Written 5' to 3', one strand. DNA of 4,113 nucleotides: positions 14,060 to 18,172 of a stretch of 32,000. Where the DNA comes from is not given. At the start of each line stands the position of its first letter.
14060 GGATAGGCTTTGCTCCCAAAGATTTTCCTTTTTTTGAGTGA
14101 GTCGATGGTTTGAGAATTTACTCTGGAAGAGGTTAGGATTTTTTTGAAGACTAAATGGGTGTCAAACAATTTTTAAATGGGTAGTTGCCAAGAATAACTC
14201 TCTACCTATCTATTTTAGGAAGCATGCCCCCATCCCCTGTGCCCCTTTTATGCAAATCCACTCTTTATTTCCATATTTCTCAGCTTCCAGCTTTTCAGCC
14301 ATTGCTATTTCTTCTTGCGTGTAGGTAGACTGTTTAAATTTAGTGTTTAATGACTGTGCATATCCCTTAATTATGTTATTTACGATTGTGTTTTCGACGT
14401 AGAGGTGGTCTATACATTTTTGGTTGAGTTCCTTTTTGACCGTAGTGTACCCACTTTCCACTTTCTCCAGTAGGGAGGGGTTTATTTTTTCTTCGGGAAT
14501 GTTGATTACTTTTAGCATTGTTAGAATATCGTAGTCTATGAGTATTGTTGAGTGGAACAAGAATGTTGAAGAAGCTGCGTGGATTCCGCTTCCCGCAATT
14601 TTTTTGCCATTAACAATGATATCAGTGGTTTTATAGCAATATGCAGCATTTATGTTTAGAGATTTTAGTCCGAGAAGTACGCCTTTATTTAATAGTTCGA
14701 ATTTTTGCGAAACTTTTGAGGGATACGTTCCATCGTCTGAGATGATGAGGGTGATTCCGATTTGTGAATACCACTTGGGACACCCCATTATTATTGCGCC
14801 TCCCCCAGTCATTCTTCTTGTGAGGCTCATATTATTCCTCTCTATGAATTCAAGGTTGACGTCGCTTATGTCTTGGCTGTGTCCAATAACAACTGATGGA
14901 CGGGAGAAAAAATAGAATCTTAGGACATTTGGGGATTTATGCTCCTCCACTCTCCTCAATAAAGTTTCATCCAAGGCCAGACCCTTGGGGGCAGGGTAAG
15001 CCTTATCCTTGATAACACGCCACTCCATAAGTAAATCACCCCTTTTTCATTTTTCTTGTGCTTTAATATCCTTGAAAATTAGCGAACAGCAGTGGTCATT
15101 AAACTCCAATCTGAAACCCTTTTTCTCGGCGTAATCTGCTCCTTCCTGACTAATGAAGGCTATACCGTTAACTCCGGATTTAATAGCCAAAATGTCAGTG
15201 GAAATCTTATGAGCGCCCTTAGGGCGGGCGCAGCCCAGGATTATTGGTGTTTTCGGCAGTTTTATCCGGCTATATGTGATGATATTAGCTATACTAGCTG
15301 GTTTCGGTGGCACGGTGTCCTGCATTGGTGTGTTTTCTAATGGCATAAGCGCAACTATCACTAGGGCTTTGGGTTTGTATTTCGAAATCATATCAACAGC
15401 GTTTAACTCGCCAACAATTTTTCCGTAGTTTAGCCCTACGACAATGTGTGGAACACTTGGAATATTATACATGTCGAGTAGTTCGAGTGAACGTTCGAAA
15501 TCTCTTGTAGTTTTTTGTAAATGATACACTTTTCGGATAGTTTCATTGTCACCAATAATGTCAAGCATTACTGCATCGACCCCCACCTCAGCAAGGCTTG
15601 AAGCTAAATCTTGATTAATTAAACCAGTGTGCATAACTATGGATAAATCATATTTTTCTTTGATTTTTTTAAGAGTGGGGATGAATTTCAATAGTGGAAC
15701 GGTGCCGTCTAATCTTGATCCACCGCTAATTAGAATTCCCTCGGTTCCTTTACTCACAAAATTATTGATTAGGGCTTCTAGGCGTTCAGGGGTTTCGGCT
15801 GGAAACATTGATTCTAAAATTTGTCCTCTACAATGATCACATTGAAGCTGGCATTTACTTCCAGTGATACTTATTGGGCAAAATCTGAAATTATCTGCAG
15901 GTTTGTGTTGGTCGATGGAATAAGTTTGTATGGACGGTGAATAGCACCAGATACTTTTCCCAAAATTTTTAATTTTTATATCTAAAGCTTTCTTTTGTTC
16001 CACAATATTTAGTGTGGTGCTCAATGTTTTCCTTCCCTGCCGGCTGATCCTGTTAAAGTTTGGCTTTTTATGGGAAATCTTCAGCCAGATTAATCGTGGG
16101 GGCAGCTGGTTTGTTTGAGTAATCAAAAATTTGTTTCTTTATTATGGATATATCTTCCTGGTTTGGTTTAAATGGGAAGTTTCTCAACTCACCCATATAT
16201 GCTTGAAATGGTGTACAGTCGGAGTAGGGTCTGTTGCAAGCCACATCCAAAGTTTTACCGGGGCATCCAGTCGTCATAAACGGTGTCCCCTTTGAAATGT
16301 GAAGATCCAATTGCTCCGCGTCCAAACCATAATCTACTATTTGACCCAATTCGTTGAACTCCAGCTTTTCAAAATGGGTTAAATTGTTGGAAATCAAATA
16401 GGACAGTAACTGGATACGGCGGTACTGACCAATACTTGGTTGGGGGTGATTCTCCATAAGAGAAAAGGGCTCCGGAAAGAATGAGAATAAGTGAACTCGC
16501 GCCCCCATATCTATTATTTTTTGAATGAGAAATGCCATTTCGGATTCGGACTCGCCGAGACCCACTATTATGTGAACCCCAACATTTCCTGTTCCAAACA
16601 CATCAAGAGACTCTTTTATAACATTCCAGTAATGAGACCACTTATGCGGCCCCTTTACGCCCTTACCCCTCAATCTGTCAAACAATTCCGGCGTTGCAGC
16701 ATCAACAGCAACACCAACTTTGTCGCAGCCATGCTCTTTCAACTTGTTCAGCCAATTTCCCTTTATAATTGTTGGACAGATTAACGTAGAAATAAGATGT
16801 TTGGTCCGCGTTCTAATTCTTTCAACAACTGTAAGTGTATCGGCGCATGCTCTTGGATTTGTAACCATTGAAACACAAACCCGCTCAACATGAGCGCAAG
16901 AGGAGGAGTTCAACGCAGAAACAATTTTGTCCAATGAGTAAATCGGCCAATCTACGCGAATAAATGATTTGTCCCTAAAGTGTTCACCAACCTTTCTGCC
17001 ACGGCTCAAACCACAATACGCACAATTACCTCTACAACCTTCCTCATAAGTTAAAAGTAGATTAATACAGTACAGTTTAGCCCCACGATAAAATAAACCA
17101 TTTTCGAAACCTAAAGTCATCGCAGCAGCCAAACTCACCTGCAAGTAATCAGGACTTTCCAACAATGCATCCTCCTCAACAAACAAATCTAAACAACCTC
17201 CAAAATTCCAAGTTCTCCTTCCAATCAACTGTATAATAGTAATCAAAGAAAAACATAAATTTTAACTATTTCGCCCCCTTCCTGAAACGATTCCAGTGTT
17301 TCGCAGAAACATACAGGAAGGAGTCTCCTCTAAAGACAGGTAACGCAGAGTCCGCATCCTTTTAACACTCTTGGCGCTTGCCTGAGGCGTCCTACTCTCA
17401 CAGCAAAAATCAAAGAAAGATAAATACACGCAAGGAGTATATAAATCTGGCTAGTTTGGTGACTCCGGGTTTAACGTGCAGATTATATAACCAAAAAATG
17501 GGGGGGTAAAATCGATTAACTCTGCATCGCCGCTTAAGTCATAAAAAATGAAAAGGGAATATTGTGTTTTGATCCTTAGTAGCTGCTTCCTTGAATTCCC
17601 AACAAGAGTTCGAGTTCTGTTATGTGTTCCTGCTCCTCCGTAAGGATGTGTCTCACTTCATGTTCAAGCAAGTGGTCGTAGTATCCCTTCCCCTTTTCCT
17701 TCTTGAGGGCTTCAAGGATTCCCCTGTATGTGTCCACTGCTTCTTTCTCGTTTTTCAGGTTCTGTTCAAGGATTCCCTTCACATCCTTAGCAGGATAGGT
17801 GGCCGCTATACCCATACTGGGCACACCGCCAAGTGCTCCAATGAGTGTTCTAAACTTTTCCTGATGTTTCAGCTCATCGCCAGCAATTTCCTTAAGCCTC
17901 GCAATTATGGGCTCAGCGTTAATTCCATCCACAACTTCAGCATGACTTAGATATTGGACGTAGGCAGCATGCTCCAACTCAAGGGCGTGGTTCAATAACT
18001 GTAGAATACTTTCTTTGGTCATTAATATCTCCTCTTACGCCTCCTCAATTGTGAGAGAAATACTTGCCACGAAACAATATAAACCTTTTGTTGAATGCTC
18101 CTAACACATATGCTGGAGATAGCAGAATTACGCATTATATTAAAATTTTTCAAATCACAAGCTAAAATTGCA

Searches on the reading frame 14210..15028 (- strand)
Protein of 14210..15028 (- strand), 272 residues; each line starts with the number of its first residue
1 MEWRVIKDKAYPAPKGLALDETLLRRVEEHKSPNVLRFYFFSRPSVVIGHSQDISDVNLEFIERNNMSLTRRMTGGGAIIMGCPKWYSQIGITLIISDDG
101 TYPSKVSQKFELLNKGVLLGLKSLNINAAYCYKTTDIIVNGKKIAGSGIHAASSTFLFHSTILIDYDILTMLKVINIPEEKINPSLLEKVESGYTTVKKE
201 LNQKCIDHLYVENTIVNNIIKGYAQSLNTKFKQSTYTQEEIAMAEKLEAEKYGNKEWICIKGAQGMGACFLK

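Call 72: search_protein_families(library=pfam, proteins=[window:14210-15028:-], max_evalue=0.0001)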
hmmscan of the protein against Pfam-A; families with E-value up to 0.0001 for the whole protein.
window:14210-15028:- (272 aa): 2 families
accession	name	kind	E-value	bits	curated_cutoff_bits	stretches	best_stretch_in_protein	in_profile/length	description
PF21948.1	LplA-B_cat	-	1.2e-31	110.6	27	1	16-204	5-185/200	Lipoyl protein ligase A/B catalytic domain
PF03099.24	BPL_LplA_LipB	-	5.8e-07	29.9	21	1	55-167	14-133/133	Biotin/lipoate A/B protein ligase family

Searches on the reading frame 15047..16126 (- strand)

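Call 72: search_protein_families(library=pfam, proteins=[window:15047-16126:-], max_evalue=0.0001)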
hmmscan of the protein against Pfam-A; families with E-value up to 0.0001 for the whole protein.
window:15047-16126:- (359 aa): 2 families
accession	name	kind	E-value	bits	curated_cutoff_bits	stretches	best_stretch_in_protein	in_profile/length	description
PF04055.27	Radical_SAM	-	2.7e-12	47.6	29.5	1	87-232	2-151/166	Radical SAM superfamily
PF13353.11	Fer4_12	-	7.7e-05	23.5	22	0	88-177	11-100/137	4Fe-4S single cluster domain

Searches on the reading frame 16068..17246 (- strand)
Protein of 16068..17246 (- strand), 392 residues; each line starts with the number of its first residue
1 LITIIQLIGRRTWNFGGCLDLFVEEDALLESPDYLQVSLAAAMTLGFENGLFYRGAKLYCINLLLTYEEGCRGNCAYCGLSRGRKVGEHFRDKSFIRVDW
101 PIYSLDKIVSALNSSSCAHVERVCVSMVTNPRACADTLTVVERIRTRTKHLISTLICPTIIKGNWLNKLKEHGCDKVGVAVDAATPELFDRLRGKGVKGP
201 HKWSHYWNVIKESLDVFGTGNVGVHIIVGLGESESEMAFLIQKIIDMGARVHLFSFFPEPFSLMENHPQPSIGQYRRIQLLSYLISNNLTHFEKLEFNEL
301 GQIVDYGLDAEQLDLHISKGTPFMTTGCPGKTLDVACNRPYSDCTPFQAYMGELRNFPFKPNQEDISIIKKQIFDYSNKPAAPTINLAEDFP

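Call 72: search_protein_families(library=pfam, proteins=[window:16068-17246:-], max_evalue=0.0001)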
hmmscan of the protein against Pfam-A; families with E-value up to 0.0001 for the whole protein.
window:16068-17246:- (392 aa): 1 family
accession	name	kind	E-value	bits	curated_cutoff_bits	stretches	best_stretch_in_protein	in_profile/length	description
PF04055.27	Radical_SAM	-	4.2e-11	43.7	29.5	1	69-242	5-164/166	Radical SAM superfamily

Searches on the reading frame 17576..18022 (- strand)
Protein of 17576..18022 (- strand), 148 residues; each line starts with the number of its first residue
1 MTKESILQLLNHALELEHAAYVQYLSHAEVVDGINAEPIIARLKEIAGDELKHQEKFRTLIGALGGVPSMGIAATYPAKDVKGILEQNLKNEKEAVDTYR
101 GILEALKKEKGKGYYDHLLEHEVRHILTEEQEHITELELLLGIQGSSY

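Call 72: search_protein_families(library=pfam, proteins=[window:17576-18022:-], max_evalue=0.0001)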
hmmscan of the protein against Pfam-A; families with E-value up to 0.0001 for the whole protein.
window:17576-18022:- (148 aa): 4 families
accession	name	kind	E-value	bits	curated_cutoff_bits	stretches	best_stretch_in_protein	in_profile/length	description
PF00210.30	Ferritin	-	1.3e-19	70.9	24.5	1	8-142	2-137/142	Ferritin-like domain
PF13668.12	Ferritin_2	-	6.8e-07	29.9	24.7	1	7-125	3-128/138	Ferritin-like domain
PF12902.13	Ferritin-like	-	1.8e-06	28.4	22.3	1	10-99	1-97/221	Ferritin-like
PF02915.23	Rubrerythrin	-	3.3e-05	24.7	22.8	1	9-125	2-129/137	Rubrerythrin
